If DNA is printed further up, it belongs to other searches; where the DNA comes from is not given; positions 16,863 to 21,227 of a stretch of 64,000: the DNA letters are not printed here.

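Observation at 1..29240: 29-kb co-directional island of giant ORFans: candidate undescribed envelope-spanning glycan/adhesin system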

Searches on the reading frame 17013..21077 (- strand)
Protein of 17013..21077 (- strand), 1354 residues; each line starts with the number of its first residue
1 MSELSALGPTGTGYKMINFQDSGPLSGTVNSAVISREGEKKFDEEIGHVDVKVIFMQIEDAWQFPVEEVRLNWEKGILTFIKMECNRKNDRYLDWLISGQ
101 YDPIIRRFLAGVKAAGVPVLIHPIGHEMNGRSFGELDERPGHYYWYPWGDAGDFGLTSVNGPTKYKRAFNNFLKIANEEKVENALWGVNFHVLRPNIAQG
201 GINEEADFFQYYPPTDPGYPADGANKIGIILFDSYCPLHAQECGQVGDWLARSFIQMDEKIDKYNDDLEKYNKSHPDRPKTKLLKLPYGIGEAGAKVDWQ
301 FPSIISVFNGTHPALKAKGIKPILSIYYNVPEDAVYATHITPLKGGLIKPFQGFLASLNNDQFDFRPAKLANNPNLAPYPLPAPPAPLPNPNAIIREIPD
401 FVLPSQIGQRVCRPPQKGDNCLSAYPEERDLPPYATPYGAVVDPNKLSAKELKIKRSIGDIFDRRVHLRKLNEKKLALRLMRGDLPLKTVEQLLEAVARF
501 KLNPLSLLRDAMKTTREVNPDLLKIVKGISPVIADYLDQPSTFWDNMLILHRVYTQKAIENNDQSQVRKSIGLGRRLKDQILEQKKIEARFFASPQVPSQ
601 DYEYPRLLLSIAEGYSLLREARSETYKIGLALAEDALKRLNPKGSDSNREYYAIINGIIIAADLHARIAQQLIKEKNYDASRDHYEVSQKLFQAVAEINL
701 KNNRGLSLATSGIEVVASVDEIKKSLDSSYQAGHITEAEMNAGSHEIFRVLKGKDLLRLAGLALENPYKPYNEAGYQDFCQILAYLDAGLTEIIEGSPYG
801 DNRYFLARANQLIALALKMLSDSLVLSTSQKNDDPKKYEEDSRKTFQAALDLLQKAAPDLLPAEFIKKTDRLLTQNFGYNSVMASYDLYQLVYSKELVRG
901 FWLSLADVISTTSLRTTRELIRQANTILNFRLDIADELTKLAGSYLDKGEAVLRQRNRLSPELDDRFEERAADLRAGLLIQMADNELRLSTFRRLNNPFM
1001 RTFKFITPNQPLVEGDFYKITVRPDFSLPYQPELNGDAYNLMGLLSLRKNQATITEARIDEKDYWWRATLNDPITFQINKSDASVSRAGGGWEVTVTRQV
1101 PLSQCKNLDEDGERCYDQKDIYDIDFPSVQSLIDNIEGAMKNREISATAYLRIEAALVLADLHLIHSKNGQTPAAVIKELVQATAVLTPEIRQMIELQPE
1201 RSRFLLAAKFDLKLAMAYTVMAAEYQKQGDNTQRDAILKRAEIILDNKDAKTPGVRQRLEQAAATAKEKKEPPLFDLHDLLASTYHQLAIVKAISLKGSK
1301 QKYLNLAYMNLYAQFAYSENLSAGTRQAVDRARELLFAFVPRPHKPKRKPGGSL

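Call 4: search_protein_families(library=pfam, proteins=[window:17013-21077:-], max_evalue=0.1)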
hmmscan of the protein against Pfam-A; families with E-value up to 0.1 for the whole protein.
window:17013-21077:- (1354 aa): 1 family
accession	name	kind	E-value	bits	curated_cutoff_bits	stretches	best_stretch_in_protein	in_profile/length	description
PF07352.17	Phage_Mu_Gam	-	0.074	13.4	28.3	0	241-289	27-78/149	Bacteriophage Mu Gam like protein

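Call 11: search_protein_families(library=ncbifam, proteins=[window:17013-21077:-], max_evalue=0.1)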
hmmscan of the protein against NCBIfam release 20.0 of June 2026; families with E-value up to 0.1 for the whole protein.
window:17013-21077:- (1354 aa): 0 families

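Call 12: search_protein_families(library=padloc, proteins=[window:17013-21077:-], max_evalue=0.1)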
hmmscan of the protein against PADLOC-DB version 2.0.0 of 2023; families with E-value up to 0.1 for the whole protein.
window:17013-21077:- (1354 aa): 0 families

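Call 15: find_homologous_proteins(query=window:17013-21077:-, max_evalue=0.001)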
Query window:17013-21077:- (1354 aa): 1 proteins with E <= 0.001 among 8000 candidates.
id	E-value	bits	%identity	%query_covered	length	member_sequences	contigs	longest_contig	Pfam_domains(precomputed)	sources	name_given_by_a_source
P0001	0.0e+0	2283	75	100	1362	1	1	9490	-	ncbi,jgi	jgi:hypothetical protein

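Call 16: find_encoding_contigs(protein=P0001, flank=10000, max_places=6)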
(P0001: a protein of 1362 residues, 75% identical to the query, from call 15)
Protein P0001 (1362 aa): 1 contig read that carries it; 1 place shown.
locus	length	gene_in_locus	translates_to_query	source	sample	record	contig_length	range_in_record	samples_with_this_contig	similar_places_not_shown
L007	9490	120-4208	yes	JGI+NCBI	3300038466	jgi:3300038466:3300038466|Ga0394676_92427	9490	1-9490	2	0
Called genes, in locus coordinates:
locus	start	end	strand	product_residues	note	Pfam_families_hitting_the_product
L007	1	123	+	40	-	?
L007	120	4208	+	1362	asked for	-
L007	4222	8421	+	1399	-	-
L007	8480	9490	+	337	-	?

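Call 17: search_solved_structures(query=window:17013-21077:-, max_evalue=1)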
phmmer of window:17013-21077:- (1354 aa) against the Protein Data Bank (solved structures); distinct sequences matched with E-value up to 1: 0.

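Call 31: find_related_loci(query=A1, collection=genome_contigs, flank=10000)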
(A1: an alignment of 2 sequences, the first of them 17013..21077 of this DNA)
Query A1 (1354 aa) in genome_contigs; peptide patterns used: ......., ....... (x = any residue, [..] = any of these).
116 stretches matched a pattern; 1 encode a relative of the query (tblastn E <= 1e-3); 1 distinct loci.
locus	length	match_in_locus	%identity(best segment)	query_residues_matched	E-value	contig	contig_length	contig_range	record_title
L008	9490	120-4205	75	1-1354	0e+0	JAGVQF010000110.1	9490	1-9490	MAG: Candidatus Saganbacteria bacterium isolate DeMMO3_43 c_000000092427, whole genome shotgun sequence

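Call 36: find_homologous_proteins(query=A2, max_evalue=0.001)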
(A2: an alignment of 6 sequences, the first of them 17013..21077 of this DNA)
Query A2 (6 sequences) (1354 aa, profile of the alignment): 28 proteins with E <= 0.001 among 8000 candidates.
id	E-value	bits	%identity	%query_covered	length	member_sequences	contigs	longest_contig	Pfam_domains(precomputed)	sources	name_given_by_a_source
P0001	0.0e+0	1918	75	100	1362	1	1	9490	-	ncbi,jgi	jgi:hypothetical protein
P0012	1.5e-11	61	29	9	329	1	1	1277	PF02156.22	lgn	-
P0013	7.5e-11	59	27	10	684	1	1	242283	PF02156.22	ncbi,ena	-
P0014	2.3e-9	54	41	3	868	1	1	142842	PF00754.32,PF22633.4,PF18998.7,PF02156.22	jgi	jgi:mannan endo-1,4-beta-mannosidase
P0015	2.9e-9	53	35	1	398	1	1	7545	PF02156.22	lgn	-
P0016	3.8e-9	53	64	2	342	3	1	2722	PF02156.22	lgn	-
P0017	4.6e-9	53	30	10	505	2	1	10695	PF07691.18,PF10528.15,PF02156.22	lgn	-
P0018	7.4e-9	52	30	9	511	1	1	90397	PF07691.18,PF02156.22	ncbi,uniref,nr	ncbi:glycosyl hydrolase [Paenibacillus sp. P46E]|uniref:glycosyl hydrolase n=1 Tax=Paenibacillus sp.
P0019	1.1e-8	51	32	4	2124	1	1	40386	PF02156.22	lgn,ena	-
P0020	1.6e-8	51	29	9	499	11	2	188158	PF07691.18,PF10528.15,PF02156.22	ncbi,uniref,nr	ncbi:glycosyl hydrolase [Paenibacillus sp. 7124]|uniref:Glycosyl hydrolase n=1 Tax=Paenibacillus api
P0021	3.1e-8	50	44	3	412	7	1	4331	PF02156.22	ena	-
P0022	5.7e-8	49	28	10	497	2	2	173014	PF07691.18,PF02156.22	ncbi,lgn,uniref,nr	ncbi:mannan endo-1,4-beta-mannosidase [Paenibacillus forsythiae]|uniref:Mannan endo-1,4-beta-mannosi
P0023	5.8e-8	49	27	10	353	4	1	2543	PF02156.22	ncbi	-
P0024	1.6e-7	48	28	9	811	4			PF07691.18,PF10528.15,PF02156.22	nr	nr:PA14 domain-containing protein [Paenibacillus riograndensis]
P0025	1.6e-7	48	28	9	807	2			PF07691.18,PF10528.15,PF02156.22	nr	nr:PA14 domain-containing protein [Paenibacillus riograndensis]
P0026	2.9e-7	47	25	9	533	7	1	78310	PF07691.18,PF10528.15,PF02156.22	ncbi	ncbi:Mannan endo-1,4-beta-mannosidase [compost metagenome]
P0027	5.5e-7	46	-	-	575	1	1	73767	PF07691.18,PF10528.15,PF02156.22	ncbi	ncbi:glycosyl hydrolase, partial [Paenibacillus graminis]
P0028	5.6e-7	46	-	-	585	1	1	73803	PF07691.18,PF10528.15,PF02156.22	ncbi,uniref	ncbi:glycosyl hydrolase, partial [Paenibacillus graminis]|uniref:glycosyl hydrolase n=2 Tax=Paenibac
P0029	7.4e-7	45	28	9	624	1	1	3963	PF07691.18,PF10528.15,PF02156.22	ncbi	ncbi:glycosyl hydrolase, partial [Paenibacillus sonchi]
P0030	9.3e-7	45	26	10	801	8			PF07691.18,PF10528.15,PF02156.22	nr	nr:PA14 domain-containing protein [Paenibacillus sonchi]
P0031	1.0e-6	45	26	10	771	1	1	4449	PF07691.18,PF10528.15,PF02156.22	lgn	-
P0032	1.0e-6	45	26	10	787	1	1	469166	PF07691.18,PF10528.15,PF02156.22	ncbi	-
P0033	2.6e-6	44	40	3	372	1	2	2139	PF02156.22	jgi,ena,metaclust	metaclust:\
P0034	5.7e-6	42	-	-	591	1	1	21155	PF14200.13,PF02156.22,PF00652.29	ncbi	-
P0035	4.9e-5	39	27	9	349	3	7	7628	PF02156.22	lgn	-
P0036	6.2e-5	39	-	-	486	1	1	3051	PF07691.18,PF02156.22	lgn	-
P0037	8.8e-5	39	27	10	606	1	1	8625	PF02156.22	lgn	-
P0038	5.3e-4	36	38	2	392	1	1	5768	PF02156.22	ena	-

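Call 110: search_solved_structures(query=A2, max_evalue=0.01, show_alignments=2)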
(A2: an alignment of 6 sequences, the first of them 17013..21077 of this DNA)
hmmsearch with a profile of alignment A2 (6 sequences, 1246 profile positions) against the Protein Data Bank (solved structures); distinct sequences matched with E-value up to 0.01: 41.
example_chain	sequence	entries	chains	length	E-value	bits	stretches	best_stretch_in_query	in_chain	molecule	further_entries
2bv9_A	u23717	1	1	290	8.1e-26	93.2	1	29-305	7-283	ENDOGLUCANASE H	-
2bvd_A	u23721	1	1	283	9.2e-26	93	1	29-302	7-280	ENDOGLUCANASE H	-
2cip_A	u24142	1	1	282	1.2e-25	92.7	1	29-302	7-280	ENDOGLUCANASE H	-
2v3g_A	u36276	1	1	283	1.5e-25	92.3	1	29-302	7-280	ENDOGLUCANASE H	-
2vi0_A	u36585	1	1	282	3e-25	91.3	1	29-302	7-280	Endoglucanase H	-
8xvi_R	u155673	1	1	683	1.5e-24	89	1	29-312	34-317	Endoglucanase H,Endothelin-1 receptor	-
2cit_A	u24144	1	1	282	2.7e-24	88.2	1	29-302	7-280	ENDOGLUCANASE H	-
8xvj_R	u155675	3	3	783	8.3e-24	86.6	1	29-304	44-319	Endoglucanase H,Endothelin-1 receptor,Soluble cytochrome b562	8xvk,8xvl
6zpl_C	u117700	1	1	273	9.1e-24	86.4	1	34-302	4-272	Endoglucanase H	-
7xp4_R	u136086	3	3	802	2.1e-23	85.2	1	29-303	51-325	Endoglucanase H,Taste receptor type 2 member 46,Endoglucanase H,Taste receptor type 2 memb | Endoglucanase H,Taste receptor type 2 member 46,Bitter taste recept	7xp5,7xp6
6q75_A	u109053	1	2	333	1.3e-13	52.8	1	121-225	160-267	GH26A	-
7eet_A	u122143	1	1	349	8.3e-13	50.1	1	122-216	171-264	Mannanase KMAN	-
3cbw_A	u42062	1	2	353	2.9e-12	48.3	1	110-219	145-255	YdhT protein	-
2qha_A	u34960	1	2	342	3.8e-12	47.9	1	114-219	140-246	Beta-1,4-mannanase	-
2whk_A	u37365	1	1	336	3.9e-12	47.9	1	113-219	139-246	MANNAN ENDO-1,4-BETA-MANNOSIDASE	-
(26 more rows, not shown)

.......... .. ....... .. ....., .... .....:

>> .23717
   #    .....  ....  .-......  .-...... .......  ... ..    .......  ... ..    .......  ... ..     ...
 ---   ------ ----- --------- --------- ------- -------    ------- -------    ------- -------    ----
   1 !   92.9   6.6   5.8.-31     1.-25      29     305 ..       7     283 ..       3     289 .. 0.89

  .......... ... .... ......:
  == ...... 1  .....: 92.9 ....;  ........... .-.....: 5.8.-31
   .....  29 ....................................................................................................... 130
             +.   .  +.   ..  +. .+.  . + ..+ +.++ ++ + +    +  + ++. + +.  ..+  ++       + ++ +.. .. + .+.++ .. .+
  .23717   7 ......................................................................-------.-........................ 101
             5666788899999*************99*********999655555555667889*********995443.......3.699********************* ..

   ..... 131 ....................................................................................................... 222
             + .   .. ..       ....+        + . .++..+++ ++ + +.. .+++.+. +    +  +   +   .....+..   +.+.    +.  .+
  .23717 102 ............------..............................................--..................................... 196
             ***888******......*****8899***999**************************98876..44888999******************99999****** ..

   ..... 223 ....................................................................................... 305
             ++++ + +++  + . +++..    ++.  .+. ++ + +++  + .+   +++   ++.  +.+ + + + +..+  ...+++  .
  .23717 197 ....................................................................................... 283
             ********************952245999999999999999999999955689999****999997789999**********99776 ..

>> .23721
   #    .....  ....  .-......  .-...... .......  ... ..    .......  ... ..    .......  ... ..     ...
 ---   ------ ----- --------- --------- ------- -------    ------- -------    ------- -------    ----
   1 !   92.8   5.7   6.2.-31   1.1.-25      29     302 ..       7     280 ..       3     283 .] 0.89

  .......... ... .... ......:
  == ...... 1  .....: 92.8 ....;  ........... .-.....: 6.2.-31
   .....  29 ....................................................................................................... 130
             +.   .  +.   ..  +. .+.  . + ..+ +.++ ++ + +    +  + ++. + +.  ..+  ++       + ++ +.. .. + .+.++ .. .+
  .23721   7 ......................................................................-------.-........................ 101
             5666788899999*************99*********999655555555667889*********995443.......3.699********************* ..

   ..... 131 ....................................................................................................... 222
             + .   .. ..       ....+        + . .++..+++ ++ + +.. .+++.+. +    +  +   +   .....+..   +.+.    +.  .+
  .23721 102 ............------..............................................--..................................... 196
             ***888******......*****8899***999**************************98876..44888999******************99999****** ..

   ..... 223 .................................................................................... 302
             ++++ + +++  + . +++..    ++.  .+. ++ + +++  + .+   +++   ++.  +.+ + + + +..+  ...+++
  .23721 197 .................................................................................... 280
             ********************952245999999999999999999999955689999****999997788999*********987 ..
